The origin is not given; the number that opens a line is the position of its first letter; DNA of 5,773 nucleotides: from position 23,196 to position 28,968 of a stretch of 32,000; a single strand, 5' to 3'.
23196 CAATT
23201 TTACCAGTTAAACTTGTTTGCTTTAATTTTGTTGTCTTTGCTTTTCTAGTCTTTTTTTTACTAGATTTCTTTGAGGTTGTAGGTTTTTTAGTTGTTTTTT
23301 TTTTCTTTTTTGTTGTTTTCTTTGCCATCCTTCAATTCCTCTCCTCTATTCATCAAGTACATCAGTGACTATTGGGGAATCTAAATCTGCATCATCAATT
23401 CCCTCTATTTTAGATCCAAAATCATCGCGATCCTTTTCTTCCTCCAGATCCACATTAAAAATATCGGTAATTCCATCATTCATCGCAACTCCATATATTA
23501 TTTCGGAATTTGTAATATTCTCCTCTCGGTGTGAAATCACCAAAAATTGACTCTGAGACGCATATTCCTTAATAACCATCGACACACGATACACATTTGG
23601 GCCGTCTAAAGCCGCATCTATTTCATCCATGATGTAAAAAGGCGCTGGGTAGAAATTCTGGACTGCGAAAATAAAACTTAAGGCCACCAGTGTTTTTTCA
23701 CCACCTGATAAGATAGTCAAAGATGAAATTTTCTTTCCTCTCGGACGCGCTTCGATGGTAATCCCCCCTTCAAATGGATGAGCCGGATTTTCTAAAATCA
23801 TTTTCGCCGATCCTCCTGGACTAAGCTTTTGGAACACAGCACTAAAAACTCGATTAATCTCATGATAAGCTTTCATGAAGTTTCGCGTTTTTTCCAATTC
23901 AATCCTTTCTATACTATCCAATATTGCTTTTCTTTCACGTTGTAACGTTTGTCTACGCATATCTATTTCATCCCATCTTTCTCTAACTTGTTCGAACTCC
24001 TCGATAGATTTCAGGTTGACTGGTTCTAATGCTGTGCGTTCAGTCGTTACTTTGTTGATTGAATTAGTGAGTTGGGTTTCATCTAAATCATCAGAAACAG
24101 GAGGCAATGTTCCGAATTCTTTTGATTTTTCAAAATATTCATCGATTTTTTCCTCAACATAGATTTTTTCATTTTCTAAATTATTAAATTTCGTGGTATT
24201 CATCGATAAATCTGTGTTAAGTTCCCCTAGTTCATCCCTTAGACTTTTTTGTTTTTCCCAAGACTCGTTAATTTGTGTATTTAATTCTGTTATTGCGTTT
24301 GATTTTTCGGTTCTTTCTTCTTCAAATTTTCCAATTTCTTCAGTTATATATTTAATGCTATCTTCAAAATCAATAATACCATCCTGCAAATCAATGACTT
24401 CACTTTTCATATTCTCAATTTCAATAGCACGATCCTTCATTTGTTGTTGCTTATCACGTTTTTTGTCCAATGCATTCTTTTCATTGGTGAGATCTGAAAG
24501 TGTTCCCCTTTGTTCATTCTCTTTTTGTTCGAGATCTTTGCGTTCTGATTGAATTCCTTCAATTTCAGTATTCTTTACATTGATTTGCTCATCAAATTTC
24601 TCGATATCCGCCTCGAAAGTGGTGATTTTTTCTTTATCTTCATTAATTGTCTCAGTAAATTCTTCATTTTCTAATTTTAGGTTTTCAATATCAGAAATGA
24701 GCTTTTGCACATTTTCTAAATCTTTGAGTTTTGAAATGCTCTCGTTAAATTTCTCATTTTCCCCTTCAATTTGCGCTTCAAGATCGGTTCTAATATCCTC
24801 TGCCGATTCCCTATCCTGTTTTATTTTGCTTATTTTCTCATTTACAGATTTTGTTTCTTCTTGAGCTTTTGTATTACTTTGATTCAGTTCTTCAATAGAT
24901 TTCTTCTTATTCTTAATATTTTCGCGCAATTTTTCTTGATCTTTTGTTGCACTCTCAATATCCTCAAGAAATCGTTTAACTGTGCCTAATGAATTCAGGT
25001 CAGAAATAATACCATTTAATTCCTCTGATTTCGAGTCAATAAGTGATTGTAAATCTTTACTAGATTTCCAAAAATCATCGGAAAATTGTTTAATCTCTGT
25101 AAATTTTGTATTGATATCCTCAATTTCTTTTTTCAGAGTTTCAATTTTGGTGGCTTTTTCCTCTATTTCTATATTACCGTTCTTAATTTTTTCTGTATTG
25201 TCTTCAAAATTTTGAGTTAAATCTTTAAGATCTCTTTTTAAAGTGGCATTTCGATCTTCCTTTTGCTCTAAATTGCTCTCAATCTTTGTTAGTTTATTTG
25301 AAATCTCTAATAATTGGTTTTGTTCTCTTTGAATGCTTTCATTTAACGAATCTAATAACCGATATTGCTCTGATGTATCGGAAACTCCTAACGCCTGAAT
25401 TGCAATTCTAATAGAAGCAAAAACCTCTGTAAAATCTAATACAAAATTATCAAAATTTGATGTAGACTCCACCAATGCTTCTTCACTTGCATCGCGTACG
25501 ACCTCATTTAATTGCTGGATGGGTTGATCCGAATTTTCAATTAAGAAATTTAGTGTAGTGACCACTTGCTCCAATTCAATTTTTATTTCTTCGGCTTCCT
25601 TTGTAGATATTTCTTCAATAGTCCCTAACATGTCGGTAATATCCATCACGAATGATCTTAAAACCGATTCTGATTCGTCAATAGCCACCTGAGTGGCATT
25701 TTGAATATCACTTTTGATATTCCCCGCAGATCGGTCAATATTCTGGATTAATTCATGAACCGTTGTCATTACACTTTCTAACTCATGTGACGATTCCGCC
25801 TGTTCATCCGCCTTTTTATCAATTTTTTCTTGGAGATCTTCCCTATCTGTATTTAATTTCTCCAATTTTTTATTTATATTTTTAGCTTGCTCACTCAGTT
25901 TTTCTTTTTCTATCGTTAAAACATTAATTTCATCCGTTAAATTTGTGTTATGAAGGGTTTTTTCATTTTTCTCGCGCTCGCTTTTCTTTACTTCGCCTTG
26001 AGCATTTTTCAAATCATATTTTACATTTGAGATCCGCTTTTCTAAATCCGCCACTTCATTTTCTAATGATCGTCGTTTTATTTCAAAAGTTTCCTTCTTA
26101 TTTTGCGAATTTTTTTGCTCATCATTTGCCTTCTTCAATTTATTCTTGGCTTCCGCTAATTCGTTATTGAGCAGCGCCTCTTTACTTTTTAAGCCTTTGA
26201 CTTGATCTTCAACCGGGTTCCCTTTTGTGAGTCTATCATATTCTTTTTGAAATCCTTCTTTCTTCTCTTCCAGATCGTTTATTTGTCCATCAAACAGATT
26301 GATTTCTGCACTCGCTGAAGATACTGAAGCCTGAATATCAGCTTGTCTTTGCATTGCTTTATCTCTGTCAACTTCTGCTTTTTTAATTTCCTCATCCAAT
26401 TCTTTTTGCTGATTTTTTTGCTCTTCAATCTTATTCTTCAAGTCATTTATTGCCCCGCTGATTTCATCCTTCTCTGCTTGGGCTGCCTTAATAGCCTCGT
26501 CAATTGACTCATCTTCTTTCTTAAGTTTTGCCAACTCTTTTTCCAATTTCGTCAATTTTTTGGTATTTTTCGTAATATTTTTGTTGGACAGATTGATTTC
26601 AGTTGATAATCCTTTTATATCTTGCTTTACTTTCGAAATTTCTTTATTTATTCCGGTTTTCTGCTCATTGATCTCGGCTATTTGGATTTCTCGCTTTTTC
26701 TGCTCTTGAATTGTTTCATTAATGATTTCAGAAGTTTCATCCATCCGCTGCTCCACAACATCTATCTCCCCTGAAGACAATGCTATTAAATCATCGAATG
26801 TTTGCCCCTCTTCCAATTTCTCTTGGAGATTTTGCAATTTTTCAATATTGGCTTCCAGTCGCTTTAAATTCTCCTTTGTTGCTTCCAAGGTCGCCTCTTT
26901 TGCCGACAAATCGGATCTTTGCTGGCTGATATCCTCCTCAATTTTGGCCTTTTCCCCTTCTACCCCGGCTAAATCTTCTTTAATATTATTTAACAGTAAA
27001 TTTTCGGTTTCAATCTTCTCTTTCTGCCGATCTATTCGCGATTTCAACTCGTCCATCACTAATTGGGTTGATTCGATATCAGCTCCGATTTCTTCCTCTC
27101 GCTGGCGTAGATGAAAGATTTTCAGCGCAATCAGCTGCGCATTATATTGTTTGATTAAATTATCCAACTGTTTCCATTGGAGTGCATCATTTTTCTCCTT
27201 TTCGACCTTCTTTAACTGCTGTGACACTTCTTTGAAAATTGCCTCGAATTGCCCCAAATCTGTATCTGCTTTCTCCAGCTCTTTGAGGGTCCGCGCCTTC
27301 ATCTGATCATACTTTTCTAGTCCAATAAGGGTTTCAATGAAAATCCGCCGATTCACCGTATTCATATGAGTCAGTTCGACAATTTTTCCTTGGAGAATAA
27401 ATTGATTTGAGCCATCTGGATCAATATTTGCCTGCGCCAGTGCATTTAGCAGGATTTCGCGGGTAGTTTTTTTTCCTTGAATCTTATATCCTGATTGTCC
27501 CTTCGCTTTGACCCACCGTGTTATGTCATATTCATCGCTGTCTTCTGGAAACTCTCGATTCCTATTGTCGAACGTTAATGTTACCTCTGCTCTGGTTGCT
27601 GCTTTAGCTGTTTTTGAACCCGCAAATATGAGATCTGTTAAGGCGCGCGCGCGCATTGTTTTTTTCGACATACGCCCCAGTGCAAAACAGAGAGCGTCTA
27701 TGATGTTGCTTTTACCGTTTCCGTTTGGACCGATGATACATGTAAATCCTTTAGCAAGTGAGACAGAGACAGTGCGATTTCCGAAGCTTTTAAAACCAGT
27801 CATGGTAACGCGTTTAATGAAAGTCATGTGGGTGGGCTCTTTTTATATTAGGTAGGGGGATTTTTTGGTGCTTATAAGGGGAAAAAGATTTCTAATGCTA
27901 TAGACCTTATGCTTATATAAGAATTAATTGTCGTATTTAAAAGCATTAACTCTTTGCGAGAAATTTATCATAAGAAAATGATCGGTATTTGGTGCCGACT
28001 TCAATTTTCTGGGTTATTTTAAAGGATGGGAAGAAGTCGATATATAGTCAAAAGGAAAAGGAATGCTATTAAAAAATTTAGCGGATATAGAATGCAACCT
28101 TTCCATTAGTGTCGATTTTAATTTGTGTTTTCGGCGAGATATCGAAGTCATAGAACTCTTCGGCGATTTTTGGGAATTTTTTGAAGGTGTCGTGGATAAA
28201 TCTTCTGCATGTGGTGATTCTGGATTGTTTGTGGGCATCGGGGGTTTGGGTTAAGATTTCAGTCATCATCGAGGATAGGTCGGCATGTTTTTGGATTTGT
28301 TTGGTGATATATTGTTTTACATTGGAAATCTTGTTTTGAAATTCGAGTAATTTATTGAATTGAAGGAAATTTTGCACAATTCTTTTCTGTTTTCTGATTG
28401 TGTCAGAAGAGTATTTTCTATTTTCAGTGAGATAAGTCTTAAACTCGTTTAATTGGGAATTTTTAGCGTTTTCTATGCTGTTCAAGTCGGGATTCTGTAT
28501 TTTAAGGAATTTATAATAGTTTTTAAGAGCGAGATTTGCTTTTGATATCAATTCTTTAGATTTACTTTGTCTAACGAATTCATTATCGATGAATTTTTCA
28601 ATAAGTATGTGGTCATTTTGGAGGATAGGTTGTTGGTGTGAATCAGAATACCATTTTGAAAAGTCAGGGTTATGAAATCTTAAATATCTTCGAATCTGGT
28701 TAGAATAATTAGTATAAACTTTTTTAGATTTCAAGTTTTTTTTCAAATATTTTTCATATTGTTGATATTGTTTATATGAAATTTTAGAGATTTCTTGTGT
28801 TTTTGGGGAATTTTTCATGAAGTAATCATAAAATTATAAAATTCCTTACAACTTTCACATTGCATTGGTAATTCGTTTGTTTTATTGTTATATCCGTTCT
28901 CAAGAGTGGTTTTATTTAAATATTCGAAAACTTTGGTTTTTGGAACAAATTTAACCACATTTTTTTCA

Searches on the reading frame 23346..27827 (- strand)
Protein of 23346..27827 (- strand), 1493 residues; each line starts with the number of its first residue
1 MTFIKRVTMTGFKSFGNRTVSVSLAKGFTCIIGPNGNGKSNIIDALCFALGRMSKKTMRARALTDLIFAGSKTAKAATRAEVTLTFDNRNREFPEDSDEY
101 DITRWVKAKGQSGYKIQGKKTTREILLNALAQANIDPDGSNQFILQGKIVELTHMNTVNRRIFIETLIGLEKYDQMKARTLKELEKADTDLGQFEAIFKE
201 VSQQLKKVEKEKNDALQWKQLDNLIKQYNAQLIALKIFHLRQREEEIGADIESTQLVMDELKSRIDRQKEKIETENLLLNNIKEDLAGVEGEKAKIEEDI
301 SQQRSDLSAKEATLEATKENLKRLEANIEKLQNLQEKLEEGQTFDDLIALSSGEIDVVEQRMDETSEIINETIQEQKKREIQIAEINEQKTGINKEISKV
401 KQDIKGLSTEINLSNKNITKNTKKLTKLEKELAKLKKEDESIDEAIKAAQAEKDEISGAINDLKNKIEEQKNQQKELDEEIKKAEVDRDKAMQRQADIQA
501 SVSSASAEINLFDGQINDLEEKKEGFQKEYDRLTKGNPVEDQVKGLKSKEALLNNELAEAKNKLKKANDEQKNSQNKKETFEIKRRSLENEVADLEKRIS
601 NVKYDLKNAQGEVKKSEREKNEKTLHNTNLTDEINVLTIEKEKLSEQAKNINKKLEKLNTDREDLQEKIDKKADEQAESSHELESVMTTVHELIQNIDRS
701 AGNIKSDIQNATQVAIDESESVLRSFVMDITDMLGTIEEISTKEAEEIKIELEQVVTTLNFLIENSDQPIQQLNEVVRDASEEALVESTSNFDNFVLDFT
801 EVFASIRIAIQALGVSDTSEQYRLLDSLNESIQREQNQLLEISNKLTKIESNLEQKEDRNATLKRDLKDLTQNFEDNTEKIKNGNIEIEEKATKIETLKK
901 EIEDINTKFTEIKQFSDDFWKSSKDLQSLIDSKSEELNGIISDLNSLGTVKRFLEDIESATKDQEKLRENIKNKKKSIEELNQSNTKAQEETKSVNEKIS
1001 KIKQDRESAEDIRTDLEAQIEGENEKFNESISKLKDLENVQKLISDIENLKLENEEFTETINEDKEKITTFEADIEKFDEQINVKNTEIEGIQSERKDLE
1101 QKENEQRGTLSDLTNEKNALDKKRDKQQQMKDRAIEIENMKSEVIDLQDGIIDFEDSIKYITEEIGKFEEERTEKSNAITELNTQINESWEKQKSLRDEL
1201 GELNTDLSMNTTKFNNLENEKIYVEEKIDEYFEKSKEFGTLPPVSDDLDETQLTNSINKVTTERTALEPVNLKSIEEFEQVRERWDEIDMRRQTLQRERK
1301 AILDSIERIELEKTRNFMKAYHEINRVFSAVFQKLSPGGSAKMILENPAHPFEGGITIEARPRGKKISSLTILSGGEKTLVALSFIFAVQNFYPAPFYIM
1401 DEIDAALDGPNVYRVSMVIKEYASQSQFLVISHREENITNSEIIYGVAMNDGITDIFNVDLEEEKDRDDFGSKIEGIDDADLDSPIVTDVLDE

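Call 41: search_protein_families(library=pfam, proteins=[window:23346-27827:-], max_evalue=0.001)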
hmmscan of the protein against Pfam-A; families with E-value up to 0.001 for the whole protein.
window:23346-27827:- (1493 aa): 7 families
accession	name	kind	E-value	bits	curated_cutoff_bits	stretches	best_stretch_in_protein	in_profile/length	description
PF02463.25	SMC_N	-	1.7e-39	135.9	40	1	3-1453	1-218/220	RecF/RecN/SMC N terminal domain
PF13476.12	AAA_23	-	9.2e-18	66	27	1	6-231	1-199/201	AAA domain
PF13175.12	AAA_15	-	1.2e-10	42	32.1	1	4-340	3-255/374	AAA ATPase domain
PF13555.12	AAA_29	-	2.9e-05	24.2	27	1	6-50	3-46/61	P-loop containing region of AAA domain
PF06818.20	Fez1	-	0.00018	22.5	34.4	1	1128-1287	17-168/199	Fez1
PF13304.12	AAA_21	-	0.00024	21.7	27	1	28-55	1-47/304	AAA domain, putative AbiEii toxin, Type IV TA system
PF13166.12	AAA_13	-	0.0007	18.9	36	1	914-1115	276-465/713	AAA domain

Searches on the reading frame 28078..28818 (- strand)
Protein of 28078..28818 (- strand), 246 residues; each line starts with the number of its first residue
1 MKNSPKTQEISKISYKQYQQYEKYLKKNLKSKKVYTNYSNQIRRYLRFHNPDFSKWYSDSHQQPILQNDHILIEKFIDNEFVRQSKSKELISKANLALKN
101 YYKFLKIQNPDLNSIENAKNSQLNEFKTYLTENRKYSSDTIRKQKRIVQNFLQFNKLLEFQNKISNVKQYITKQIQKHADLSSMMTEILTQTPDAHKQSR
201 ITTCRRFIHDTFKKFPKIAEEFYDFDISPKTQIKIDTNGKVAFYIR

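Call 41: search_protein_families(library=pfam, proteins=[window:28078-28818:-], max_evalue=0.001)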
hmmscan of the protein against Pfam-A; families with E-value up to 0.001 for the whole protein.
window:28078-28818:- (246 aa): 1 family
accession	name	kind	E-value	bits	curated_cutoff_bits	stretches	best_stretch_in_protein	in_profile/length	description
PF02899.23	Phage_int_SAM_1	-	0.00076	20.2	22.3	0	123-156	1-34/83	Phage integrase, N-terminal SAM-like domain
